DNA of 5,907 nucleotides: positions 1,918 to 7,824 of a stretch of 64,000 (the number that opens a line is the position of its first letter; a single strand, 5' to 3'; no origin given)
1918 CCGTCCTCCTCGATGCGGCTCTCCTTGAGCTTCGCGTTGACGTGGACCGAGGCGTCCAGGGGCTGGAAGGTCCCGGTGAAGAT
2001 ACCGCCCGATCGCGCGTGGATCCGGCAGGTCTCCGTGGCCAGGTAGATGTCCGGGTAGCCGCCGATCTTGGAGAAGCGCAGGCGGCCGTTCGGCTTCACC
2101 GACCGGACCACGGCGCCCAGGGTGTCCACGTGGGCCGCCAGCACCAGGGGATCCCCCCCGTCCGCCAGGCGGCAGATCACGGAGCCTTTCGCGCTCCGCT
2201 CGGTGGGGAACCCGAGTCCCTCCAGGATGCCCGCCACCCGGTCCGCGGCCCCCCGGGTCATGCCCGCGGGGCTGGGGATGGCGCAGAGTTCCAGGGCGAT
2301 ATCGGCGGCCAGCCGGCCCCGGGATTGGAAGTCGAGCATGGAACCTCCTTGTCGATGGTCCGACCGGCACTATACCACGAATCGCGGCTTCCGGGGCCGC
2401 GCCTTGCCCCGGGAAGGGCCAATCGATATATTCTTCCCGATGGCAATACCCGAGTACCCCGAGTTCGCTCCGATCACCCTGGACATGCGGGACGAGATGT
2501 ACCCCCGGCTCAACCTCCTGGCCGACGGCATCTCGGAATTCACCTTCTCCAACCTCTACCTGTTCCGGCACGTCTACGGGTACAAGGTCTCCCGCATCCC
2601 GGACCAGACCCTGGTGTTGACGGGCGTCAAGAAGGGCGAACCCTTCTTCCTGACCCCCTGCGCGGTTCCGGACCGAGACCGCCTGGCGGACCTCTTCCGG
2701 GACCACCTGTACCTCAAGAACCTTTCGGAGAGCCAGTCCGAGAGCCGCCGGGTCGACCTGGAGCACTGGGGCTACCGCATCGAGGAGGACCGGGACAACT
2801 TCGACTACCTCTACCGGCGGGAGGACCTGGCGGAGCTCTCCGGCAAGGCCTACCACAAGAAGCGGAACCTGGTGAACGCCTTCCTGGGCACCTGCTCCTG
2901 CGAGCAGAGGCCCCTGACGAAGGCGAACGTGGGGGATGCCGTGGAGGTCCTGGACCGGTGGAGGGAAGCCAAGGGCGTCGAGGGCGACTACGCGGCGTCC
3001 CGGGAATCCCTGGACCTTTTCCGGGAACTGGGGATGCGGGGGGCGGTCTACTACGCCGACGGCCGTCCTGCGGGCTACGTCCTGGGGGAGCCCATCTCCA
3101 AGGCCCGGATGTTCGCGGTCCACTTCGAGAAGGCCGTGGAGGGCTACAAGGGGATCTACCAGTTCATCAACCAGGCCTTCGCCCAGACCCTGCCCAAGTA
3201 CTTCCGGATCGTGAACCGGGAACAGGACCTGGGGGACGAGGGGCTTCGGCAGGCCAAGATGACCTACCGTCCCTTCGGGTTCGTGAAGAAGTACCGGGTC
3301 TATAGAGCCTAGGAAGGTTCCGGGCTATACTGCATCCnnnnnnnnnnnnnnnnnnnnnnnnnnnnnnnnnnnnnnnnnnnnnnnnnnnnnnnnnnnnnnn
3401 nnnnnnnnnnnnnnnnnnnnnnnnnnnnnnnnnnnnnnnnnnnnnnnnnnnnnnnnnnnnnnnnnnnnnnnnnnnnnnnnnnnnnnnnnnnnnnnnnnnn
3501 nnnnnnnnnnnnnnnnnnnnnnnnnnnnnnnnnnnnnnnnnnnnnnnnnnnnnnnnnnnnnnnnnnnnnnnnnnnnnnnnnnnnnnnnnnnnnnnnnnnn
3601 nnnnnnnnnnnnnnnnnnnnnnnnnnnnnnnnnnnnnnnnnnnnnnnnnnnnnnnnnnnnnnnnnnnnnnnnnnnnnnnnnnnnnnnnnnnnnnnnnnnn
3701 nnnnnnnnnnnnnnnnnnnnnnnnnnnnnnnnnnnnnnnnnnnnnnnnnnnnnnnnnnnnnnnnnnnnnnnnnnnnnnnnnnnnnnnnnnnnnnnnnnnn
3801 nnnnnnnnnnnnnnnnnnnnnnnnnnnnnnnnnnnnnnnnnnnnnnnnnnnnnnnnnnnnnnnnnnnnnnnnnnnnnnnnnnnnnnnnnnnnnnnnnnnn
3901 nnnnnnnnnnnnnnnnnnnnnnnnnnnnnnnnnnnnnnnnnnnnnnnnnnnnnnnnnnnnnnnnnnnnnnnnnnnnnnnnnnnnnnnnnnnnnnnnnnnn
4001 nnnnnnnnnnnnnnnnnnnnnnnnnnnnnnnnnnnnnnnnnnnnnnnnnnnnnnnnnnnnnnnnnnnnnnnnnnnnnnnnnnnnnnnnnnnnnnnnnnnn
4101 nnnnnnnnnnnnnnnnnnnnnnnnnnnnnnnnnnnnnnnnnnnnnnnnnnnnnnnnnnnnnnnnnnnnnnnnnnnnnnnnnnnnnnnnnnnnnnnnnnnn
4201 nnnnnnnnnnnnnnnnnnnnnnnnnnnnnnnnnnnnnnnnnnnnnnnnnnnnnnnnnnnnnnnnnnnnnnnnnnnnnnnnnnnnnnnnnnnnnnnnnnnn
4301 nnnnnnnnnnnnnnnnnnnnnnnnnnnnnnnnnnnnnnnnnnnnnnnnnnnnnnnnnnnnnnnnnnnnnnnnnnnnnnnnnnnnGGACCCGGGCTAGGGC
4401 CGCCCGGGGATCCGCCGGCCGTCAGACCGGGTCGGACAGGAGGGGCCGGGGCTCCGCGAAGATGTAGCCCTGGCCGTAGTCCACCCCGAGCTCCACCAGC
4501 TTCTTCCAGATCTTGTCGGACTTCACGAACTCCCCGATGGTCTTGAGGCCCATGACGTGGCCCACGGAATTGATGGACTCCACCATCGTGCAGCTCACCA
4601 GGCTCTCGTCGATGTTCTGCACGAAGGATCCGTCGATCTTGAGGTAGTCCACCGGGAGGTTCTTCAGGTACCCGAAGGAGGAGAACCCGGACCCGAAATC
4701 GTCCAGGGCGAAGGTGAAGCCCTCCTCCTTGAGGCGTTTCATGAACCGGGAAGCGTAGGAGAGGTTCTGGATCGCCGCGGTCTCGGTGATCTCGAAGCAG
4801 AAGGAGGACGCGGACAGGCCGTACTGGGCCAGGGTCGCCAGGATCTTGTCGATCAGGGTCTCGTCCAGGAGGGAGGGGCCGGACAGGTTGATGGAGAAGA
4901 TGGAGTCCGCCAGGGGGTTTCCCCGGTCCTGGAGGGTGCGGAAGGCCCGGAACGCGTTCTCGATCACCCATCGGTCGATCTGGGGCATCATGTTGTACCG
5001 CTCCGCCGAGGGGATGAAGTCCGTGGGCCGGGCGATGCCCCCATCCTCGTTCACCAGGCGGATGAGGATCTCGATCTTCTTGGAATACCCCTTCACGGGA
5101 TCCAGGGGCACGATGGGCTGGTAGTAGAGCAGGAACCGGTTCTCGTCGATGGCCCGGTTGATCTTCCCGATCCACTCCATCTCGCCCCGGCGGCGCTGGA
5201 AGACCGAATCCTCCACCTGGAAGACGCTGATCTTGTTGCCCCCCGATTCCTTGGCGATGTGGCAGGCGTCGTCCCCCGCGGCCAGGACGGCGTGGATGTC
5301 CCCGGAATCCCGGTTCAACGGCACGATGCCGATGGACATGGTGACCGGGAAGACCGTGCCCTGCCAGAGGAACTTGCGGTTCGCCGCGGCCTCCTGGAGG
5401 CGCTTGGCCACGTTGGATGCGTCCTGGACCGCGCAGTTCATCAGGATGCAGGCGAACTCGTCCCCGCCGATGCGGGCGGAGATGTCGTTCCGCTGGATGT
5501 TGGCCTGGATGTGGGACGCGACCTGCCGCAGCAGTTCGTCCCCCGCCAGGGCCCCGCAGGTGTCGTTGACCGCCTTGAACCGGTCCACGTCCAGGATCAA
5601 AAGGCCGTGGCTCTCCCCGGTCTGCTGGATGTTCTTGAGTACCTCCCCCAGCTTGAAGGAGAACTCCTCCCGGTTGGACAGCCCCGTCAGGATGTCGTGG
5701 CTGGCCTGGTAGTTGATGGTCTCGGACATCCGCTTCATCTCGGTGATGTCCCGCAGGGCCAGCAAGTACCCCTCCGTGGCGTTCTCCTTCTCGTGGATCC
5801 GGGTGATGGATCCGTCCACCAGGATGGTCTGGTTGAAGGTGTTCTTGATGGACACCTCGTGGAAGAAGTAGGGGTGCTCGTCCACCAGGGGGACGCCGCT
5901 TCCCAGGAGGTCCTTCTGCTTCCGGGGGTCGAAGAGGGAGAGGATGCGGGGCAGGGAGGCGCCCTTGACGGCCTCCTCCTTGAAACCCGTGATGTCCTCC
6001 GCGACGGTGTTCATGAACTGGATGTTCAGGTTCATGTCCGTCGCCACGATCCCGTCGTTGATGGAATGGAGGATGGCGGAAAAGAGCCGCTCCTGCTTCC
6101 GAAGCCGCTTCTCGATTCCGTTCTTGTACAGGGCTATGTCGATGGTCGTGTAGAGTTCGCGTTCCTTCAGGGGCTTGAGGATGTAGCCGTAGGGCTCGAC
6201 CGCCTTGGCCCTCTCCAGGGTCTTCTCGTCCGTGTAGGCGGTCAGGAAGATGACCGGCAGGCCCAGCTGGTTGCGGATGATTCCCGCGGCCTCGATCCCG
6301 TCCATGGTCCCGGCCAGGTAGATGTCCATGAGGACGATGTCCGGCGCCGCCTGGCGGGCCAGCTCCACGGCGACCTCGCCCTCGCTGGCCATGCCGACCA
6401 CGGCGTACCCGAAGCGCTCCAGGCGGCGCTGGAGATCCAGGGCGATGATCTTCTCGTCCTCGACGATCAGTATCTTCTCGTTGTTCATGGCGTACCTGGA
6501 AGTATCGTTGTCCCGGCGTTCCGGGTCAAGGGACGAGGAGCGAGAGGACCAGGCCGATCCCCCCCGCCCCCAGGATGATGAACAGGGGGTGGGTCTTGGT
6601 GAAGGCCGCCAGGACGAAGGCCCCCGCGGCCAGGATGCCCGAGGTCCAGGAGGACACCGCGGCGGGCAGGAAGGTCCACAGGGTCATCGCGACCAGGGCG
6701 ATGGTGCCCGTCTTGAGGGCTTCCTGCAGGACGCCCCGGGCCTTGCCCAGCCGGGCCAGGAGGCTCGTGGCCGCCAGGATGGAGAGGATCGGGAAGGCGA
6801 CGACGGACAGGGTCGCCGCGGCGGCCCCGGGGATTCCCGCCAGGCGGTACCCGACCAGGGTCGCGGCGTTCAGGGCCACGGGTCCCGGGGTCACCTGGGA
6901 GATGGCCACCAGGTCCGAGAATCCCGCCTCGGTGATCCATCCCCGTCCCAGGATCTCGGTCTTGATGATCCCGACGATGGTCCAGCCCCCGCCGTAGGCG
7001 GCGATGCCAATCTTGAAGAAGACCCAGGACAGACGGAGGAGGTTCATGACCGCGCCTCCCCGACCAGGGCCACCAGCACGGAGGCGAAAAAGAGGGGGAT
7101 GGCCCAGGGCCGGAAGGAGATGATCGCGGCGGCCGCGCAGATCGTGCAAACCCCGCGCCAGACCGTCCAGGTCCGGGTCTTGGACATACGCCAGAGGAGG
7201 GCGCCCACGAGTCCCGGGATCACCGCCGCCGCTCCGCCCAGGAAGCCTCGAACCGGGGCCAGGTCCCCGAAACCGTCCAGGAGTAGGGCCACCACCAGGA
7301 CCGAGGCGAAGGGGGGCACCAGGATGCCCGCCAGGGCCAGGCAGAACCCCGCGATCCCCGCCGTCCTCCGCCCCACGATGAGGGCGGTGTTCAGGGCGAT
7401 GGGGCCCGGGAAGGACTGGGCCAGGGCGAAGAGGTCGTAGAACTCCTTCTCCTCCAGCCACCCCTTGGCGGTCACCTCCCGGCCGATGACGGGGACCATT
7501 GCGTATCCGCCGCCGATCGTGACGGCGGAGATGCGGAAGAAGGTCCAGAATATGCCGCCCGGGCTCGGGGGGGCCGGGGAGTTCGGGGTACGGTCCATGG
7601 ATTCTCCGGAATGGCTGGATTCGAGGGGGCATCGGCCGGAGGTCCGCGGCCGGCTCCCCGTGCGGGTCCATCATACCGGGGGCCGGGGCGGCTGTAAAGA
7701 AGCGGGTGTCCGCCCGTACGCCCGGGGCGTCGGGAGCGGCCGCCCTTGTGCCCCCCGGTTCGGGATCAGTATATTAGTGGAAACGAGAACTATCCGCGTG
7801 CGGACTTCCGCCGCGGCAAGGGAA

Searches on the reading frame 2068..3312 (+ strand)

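Call 77: search_protein_families(library=pfam, proteins=[window:2068-3312:+])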
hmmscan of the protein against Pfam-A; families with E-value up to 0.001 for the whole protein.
window:2068-3312:+ (414 aa): 1 family
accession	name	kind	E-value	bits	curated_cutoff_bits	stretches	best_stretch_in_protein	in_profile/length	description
PF09924.15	LPG_synthase_C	-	2.9e-44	151.8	27.5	1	150-412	3-298/298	Phosphatidylglycerol lysyltransferase, C-terminal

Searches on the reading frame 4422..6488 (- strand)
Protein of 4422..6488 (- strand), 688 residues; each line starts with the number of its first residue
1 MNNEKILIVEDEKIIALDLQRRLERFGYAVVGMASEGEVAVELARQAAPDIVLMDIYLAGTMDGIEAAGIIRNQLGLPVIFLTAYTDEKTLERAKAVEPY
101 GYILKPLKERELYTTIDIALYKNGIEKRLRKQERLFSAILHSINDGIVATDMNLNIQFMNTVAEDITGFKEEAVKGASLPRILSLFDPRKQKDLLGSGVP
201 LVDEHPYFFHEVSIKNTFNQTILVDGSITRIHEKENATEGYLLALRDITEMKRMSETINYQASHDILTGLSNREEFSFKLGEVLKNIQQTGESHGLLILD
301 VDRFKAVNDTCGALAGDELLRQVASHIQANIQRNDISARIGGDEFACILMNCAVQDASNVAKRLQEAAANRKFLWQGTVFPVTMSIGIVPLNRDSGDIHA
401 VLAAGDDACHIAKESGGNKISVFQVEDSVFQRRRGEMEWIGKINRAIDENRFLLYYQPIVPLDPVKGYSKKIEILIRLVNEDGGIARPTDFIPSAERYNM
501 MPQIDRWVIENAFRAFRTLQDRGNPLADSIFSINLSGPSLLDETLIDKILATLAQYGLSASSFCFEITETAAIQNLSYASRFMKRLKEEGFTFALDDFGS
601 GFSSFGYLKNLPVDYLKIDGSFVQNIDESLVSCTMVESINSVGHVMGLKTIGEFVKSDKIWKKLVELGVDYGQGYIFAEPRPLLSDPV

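Call 77: search_protein_families(library=pfam, proteins=[window:4422-6488:-])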
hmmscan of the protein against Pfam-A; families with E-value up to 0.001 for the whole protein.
window:4422-6488:- (688 aa): 7 families
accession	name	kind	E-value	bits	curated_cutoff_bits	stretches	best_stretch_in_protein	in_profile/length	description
PF00563.25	EAL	-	2.6e-63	214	31.3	1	442-680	3-236/236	EAL domain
PF00990.26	GGDEF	-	2.7e-37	128.4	23.8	1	262-419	1-161/161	Diguanylate cyclase, GGDEF domain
PF00072.30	Response_reg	-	2.3e-22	79.7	30.2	1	6-116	1-110/111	Response regulator receiver domain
PF00989.32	PAS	-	8.1e-08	32.7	22.6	1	135-248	2-113/113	PAS fold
PF08448.16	PAS_4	-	1.5e-06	28.9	23.1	1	140-252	1-109/110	PAS fold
PF13188.13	PAS_8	-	2.3e-06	27.7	21.8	1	135-191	2-55/65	PAS domain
PF13426.13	PAS_9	-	0.00012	22.8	27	1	144-250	1-103/103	PAS domain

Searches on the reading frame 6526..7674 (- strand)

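Call 77: search_protein_families(library=pfam, proteins=[window:6526-7674:-])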
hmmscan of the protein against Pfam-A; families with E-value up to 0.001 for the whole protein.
window:6526-7674:- (382 aa): 1 family
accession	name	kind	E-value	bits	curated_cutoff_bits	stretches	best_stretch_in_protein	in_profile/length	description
PF02417.20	Chromate_transp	-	2.7e-32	112.5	28.6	1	214-375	2-166/166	Chromate transporter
